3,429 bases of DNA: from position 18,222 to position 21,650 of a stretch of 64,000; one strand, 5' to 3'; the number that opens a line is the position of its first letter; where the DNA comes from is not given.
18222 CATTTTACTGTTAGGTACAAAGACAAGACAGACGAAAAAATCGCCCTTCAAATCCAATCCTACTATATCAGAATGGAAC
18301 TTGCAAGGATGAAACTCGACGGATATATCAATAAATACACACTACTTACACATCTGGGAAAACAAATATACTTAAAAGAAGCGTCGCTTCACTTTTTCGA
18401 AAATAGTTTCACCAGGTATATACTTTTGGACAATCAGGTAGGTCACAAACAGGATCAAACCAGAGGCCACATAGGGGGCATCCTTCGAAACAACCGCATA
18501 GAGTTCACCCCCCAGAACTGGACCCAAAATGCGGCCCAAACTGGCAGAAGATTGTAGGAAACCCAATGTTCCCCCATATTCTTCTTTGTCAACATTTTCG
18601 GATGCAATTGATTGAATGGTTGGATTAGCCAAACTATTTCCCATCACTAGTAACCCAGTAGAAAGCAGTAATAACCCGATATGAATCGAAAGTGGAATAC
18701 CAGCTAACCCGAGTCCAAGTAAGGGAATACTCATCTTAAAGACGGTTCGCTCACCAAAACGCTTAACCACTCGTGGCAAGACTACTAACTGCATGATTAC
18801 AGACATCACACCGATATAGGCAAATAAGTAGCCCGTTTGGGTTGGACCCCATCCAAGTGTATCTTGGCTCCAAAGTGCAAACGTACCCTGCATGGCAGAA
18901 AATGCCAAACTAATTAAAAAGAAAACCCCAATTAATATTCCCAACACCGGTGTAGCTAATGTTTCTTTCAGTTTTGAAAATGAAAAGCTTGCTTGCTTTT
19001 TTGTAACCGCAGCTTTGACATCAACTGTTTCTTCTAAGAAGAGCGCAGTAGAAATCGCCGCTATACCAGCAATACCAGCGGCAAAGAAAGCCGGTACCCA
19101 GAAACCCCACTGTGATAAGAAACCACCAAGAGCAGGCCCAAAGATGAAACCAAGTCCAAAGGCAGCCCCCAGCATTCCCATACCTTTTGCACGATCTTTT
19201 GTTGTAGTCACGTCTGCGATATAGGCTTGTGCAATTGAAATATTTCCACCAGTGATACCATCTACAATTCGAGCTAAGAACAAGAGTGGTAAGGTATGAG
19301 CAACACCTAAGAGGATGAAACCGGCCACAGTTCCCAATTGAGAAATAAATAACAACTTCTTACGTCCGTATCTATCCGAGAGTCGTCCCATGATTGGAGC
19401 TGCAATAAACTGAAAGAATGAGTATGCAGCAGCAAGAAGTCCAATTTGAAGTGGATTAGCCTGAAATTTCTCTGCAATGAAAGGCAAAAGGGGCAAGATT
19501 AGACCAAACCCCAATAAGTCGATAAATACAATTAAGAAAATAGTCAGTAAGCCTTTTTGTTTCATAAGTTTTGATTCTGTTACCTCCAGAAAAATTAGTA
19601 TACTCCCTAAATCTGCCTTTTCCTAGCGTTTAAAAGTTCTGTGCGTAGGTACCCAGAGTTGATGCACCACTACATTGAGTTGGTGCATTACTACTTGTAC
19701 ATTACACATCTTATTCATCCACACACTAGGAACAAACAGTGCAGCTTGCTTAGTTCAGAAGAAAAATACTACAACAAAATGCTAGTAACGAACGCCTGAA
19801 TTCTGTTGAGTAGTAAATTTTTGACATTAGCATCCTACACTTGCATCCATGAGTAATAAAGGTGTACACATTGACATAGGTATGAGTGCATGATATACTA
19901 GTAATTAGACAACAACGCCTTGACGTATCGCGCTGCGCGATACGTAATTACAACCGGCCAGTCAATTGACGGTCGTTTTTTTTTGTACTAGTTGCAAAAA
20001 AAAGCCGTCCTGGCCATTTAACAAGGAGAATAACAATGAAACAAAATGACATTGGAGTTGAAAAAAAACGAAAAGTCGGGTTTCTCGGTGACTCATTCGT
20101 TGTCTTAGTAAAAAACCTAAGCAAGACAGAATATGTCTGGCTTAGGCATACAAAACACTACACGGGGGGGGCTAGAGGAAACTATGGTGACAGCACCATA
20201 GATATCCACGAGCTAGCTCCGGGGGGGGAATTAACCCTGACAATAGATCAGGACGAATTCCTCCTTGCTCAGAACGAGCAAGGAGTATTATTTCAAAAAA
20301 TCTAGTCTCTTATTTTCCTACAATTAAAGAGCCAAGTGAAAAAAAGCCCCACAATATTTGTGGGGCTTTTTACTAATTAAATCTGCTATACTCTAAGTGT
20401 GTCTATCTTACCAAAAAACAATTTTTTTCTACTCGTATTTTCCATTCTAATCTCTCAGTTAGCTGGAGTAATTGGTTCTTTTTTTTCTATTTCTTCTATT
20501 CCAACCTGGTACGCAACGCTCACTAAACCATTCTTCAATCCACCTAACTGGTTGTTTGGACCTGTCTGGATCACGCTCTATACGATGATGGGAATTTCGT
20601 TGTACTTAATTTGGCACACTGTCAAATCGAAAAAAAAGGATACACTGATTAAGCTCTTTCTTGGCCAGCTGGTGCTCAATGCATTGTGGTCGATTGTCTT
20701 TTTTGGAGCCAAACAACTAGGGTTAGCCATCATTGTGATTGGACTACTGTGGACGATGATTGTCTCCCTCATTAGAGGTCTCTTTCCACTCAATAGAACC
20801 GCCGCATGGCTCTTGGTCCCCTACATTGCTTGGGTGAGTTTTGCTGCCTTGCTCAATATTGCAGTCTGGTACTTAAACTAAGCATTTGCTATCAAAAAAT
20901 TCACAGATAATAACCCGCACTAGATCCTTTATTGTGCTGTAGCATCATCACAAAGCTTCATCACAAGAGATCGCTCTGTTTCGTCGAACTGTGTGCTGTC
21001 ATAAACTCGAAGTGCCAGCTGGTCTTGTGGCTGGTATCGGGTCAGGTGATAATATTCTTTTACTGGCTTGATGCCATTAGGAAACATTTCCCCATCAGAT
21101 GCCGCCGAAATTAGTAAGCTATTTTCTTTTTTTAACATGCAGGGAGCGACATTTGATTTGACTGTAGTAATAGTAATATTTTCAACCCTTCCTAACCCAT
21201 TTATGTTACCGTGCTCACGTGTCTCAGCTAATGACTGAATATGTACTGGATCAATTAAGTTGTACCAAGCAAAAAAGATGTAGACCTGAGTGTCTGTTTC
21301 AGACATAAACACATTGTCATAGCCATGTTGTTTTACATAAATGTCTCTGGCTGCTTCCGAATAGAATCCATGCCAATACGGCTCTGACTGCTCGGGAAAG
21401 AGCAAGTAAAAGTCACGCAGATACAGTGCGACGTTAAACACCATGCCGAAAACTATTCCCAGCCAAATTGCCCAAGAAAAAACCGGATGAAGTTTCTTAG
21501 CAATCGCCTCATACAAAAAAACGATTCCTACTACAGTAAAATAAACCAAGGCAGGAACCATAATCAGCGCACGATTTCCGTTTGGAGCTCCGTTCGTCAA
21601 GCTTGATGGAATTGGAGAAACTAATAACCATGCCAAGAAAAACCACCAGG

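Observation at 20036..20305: Small RBS-driven ORF carrying two in-frame G8 homopolymer tracts that flank nested palindromes; candidate phase-variable or structured switch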

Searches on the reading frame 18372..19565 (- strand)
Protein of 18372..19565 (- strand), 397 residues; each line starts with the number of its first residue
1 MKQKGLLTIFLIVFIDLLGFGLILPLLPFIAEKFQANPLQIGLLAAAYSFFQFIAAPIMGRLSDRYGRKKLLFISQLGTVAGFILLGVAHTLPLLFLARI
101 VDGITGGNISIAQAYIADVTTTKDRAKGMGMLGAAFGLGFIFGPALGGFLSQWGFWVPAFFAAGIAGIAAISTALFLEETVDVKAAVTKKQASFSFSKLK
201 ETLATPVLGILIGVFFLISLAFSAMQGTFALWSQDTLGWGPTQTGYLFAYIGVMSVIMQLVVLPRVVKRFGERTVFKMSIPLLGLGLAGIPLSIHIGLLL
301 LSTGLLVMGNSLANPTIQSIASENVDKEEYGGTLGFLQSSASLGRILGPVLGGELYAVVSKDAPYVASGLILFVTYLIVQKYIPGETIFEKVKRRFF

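Call 20: find_related_loci(query=window:18375-19565:-, collection=genome_contigs, flank=6000)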
Query window:18375-19565:- (397 aa) in genome_contigs; peptide patterns used: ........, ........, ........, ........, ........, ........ (x = any residue, [..] = any of these).
251 stretches matched a pattern; 154 encode a relative of the query (tblastn E <= 1e-3); the best 80 are kept; 80 distinct loci.
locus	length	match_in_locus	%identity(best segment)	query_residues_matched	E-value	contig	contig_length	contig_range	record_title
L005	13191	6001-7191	80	1-397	0e+0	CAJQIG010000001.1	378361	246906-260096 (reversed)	uncultured Patescibacteria group bacterium isolate 0.2_20180412_Bin_MAXBIN_228_sub_1 genome assembly, contig: c_00000000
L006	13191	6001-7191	73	1-397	0e+0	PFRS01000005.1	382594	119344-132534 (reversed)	MAG: Candidatus Pacebacteria bacterium CG_4_9_14_0_2_um_filter_40_15 CG_4_9_14_0.2_um_filter_scaffold_4_c, whole genome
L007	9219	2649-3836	78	1-396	0e+0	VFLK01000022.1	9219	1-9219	MAG: Candidatus Paceibacterota bacterium isolate Bin_61_66 c_000004945250, whole genome shotgun sequence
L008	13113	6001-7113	61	1-371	8e-145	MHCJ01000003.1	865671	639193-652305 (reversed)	MAG: Candidatus Chisholmbacteria bacterium RIFCSPHIGHO2_01_FULL_52_32 rifcsphigho2_01_scaffold_32, whole genome shotgun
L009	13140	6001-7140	57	2-382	1e-139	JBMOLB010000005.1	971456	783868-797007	MAG: Patescibacteria group bacterium isolate Betzabe_MAG013 MAG013_5, whole genome shotgun sequence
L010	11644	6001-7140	56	2-382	5e-138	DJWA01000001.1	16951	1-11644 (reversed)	MAG TPA_asm: Candidatus Roizmanbacteria bacterium UBA6242 UBA6242_contig_40408, whole genome shotgun sequence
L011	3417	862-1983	61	1-374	3e-141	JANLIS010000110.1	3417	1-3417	MAG: Candidatus Roizmanbacteria bacterium isolate S40-21 k99_379228, whole genome shotgun sequence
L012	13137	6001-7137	55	2-380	9e-134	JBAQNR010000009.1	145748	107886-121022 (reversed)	MAG: Microgenomates group bacterium isolate MFD12002_ilm_asm_bin47 k127_50544, whole genome shotgun sequence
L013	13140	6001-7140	54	2-381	2e-132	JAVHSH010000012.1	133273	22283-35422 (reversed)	MAG: Patescibacteria group bacterium isolate WB02no17_40_17 NODE_17_length_133273_cov_10.333904, whole genome shotgun se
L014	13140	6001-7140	56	2-382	4e-131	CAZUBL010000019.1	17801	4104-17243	MAG TPA_asm: uncultured Gammaproteobacteria bacterium isolate SRP193661_co1_195 genome assembly, contig: NODE_3260_lengt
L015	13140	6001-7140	59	1-380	6e-147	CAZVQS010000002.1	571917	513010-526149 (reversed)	MAG TPA_asm: uncultured Gammaproteobacteria bacterium isolate SRP278314_co2_148 genome assembly, contig: NODE_4_length_5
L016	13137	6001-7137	56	2-380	5e-132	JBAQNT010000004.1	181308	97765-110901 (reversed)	MAG: Microgenomates group bacterium isolate MFD12002_ilm_asm_bin4 k127_85119, whole genome shotgun sequence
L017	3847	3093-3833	63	2-248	1e-99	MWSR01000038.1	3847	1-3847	MAG: Microgenomates bacterium UTCPR1 contig_7098, whole genome shotgun sequence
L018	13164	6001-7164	48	1-376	1e-95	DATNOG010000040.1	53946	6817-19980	MAG TPA_asm: Pyrinomonadaceae bacterium isolate SMAG_U11525 k141_1870766, whole genome shotgun sequence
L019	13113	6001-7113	47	1-368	3e-93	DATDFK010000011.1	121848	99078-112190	MAG TPA_asm: Pyrinomonadaceae bacterium isolate SMAG_U224 k141_1141304, whole genome shotgun sequence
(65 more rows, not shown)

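Call 31: search_protein_families(library=pfam, proteins=[L006:4471-4779:-], max_evalue=0.01)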
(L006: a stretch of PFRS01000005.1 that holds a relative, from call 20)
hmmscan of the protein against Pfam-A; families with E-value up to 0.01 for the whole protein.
L006:4471-4779:- (103 aa): 0 families

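Call 41: find_homologous_proteins(query=L006:4471-4779:-, max_evalue=1)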
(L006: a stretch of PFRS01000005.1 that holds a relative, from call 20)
Query L006:4471-4779:- (103 aa): 1 proteins with E <= 1 among 2 candidates.
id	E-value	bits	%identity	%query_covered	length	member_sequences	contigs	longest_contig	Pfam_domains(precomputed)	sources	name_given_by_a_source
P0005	4.6e-61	221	99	100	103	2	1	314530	-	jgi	-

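Call 48: search_protein_families(library=phrogs, proteins=[P0005], max_evalue=1)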
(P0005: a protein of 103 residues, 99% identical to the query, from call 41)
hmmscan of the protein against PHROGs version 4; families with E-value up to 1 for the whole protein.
P0005 (103 aa): 1 family
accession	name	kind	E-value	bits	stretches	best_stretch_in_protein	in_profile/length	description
phrog_24762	-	unknown function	0.094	13.9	1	61-85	70-94/109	-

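Call 49: search_protein_families(library=padloc, proteins=[P0005], max_evalue=1)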
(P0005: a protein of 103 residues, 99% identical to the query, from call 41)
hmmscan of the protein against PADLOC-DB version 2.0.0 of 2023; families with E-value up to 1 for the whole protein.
P0005 (103 aa): 0 families

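Call 56: find_encoding_contigs(protein=window:18372-19565:-, flank=3000, max_places=10)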
Protein window:18372-19565:- (397 aa): 6 contigs read that carry it; 6 places shown.
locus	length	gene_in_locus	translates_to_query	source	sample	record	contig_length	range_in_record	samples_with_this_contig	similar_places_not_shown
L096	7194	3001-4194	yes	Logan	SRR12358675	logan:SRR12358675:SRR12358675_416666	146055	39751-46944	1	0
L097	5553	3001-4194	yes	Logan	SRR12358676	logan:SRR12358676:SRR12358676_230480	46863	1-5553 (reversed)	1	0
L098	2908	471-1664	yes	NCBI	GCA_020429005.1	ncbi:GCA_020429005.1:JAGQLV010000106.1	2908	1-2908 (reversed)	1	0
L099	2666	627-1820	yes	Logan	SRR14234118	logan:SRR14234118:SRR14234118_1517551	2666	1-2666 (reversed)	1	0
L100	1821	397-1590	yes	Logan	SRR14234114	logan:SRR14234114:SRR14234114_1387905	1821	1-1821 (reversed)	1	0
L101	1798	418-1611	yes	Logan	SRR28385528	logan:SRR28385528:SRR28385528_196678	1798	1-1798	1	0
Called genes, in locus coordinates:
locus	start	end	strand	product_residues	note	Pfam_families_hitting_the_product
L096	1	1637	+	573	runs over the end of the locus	PF13231:PMT_2 (weak)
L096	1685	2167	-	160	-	PF03073:TspO_MBR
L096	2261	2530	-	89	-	-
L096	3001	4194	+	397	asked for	PF07690:MFS_1, PF12832:MFS_1_like (weak), PF13347:MFS_2 (weak), PF00083:Sugar_tr, PF05977:MFS_3 (faint), PF13347:MFS_2, PF07690:MFS_1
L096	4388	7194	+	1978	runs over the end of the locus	PF19077:Big_13 (faint), PF13229:Beta_helix, PF13750:Big_3_3 (faint), PF00041:fn3 (weak)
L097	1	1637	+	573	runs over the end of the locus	PF13231:PMT_2 (weak)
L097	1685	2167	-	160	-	PF03073:TspO_MBR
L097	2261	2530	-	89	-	-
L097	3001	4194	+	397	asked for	PF07690:MFS_1, PF12832:MFS_1_like (weak), PF13347:MFS_2 (weak), PF00083:Sugar_tr, PF05977:MFS_3 (faint), PF13347:MFS_2, PF07690:MFS_1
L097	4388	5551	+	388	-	?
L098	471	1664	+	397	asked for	PF07690:MFS_1, PF12832:MFS_1_like (weak), PF13347:MFS_2 (weak), PF00083:Sugar_tr, PF05977:MFS_3 (faint), PF13347:MFS_2, PF07690:MFS_1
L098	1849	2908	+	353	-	?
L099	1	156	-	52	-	?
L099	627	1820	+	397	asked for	PF07690:MFS_1, PF12832:MFS_1_like (weak), PF13347:MFS_2 (weak), PF00083:Sugar_tr, PF05977:MFS_3 (faint), PF13347:MFS_2, PF07690:MFS_1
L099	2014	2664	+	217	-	?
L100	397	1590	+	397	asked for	PF07690:MFS_1, PF12832:MFS_1_like (weak), PF13347:MFS_2 (weak), PF00083:Sugar_tr, PF05977:MFS_3 (faint), PF13347:MFS_2, PF07690:MFS_1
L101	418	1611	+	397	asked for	PF07690:MFS_1, PF12832:MFS_1_like (weak), PF13347:MFS_2 (weak), PF00083:Sugar_tr, PF05977:MFS_3 (faint), PF13347:MFS_2, PF07690:MFS_1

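Call 60: predict_structure(protein=P0005)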
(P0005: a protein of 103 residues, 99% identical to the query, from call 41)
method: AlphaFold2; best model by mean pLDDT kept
length: 103 residues; sequences in the alignment: 1
mean_pLDDT: 45.6   pTM: 0.37
mean pLDDT of the five models: 45.6, 41.0, 37.0, 34.2, 33.5
residues with pLDDT >= 90: 0; 70-90: 0; 50-70: 36; < 50: 67
segments of 3 or more residues with pLDDT < 50: 1-30, 67-83, 85-103
pLDDT, mean of each block of 10 residues (from residue 1): 35 38 40 55 56 63 54 44 41 33 35
secondary structure, 60 per line:
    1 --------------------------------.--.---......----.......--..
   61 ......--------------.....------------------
elements in order: E40-45 E50-56 E59-66 E81-85

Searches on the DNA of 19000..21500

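Call 4: search_rna_families(source=window, start=19000, end=21500, threshold=evalue, max_evalue=10)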
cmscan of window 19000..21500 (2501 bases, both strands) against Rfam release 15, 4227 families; matches with E-value up to 10: 17.
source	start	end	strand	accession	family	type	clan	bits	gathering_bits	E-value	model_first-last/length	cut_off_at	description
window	20310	20428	+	RF01770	rimP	Cis-reg; leader;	-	37.5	47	0.00073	1-102/102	no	Gammaprotebacteria rimP leader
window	20295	20402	-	RF01770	rimP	Cis-reg; leader;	-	32.7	47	0.0081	1-102/102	no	Gammaprotebacteria rimP leader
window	20294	20374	+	RF01859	Phe_leader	Cis-reg; leader;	-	27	55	0.11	1-125/125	no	Phenylalanine leader peptide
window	20346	20390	-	RF02418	Spd-sr07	Gene; sRNA;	-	26.5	55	0.33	1-63/63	no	Streptococcus sRNA Spd-sr07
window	20338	20434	-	RF01859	Phe_leader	Cis-reg; leader;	-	26.3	55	0.15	1-125/125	no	Phenylalanine leader peptide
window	19997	20065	-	RF01401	rseX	Gene; sRNA;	-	23.4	50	6.9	1-94/94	no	rseX Hfq binding RNA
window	20339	20419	-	RF00513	Trp_leader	Cis-reg; leader;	-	23.2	41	0.11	1-100/100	no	Tryptophan operon leader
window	20338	20411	-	RF00506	Thr_leader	Cis-reg; leader;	-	22.8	55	0.26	1-118/118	no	Threonine operon leader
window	20295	20369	+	RF01393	isrJ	Gene; sRNA;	-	22.8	37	0.28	1-75/75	no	isrJ Hfq binding RNA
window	20301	20378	+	RF02075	STnc230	Gene; sRNA;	-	21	50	6.7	1-83/83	no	Enterobacterial sRNA STnc230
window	20275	20380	+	RF00121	MicC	Gene; sRNA;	-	20.3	90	7.5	1-123/123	no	MicC RNA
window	20339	20382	+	RF02628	Hrs1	Gene; sRNA;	-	18.7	56.4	1.9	1-74/74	no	Hfq-regulated sRNA 1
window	20299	20371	+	RF02438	SpF51_sRNA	Gene; sRNA;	-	18.3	50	4.9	1-45/45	no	Streptococcus sRNA SpF51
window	20337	20420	-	RF00378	Qrr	Gene; sRNA;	-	18.2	50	4.5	1-108/108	no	Qrr RNA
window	20336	20452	-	RF00125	IS128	Gene; sRNA;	-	14.4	80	9.4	96-204/209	no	IS128 RNA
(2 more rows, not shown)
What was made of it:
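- On Known RNA families (Rfam 15): The best hit is 37.5 bits against a threshold of 47, and it sits on the terminator (call 4).
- Closest known: Leader-peptide transcription attenuators. Same: Weak Rfam leader hits fall at the terminator (call 4).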
